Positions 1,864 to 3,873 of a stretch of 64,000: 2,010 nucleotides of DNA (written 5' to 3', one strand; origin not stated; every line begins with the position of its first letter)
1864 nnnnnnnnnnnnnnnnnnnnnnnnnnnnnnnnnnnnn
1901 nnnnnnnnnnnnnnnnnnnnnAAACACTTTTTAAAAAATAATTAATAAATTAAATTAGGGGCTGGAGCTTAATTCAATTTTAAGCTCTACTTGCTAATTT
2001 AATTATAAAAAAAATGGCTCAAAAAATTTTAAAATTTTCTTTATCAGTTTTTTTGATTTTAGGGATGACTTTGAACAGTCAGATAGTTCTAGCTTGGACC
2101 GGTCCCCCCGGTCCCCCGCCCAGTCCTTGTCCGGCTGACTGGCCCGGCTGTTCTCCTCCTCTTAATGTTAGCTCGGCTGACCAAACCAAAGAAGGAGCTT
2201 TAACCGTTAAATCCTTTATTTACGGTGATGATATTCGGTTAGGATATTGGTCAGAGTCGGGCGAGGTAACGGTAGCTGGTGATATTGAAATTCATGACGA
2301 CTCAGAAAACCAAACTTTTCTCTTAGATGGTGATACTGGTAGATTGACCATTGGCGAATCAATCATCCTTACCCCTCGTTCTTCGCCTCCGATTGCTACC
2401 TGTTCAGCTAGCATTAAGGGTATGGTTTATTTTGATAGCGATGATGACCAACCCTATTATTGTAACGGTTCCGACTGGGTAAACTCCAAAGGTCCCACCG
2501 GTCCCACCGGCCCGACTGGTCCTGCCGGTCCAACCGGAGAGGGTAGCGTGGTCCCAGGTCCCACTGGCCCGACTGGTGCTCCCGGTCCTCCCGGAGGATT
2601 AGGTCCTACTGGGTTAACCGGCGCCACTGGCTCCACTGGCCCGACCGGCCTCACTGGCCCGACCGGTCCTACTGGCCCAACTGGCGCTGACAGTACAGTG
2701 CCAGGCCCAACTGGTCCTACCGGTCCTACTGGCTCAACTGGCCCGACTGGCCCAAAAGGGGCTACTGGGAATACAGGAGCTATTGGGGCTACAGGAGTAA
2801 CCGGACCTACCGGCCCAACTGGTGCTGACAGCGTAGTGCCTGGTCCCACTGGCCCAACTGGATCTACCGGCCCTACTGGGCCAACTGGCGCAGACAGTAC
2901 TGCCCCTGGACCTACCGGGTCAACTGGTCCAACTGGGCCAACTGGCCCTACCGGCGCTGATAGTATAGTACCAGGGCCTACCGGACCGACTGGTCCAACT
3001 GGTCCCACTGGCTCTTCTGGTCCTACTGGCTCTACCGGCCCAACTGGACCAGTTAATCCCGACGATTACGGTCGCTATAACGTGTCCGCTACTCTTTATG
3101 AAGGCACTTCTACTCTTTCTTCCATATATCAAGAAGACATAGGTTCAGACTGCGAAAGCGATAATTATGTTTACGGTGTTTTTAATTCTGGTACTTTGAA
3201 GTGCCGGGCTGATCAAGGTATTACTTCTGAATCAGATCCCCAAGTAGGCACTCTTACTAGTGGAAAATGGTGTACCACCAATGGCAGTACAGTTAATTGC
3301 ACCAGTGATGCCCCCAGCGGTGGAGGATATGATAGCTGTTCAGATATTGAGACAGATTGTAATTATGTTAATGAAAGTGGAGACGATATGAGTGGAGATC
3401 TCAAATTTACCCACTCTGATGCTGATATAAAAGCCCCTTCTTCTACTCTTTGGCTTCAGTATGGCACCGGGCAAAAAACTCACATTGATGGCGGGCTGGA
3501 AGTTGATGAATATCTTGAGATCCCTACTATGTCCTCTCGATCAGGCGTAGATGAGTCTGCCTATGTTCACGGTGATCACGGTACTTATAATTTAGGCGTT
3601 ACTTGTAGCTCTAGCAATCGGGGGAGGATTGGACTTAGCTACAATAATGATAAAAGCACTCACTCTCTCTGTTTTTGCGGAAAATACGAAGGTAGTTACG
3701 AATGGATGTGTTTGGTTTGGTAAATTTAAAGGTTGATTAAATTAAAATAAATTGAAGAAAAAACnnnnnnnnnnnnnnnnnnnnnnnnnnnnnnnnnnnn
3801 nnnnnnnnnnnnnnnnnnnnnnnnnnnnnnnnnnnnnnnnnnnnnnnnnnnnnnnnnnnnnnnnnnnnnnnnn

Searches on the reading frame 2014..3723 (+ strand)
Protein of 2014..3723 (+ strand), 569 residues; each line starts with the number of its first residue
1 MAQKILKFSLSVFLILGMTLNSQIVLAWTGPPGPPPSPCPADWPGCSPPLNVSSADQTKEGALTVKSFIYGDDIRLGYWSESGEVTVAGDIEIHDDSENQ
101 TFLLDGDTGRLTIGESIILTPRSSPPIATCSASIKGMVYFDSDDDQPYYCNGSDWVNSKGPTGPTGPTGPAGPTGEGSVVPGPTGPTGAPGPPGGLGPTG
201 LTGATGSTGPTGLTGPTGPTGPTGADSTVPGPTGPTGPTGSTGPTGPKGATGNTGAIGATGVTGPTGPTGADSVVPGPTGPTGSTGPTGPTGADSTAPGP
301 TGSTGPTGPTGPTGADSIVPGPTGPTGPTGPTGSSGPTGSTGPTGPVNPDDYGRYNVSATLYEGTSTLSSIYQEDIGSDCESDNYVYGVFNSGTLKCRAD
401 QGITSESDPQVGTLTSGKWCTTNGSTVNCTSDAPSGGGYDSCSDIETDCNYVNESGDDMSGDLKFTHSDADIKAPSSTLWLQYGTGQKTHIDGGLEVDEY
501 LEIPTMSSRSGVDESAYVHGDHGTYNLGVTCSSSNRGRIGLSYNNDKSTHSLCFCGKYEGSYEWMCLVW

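Call 77: search_protein_families(library=pfam, proteins=[window:2014-3723:+], max_evalue=0.01)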
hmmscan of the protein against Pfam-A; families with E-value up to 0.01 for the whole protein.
window:2014-3723:+ (569 aa): 1 family
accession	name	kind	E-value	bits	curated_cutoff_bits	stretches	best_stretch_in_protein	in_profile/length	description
PF01391.23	Collagen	-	9.8e-17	60.9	27.2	4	231-292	1-58/60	Collagen triple helix repeat (20 copies)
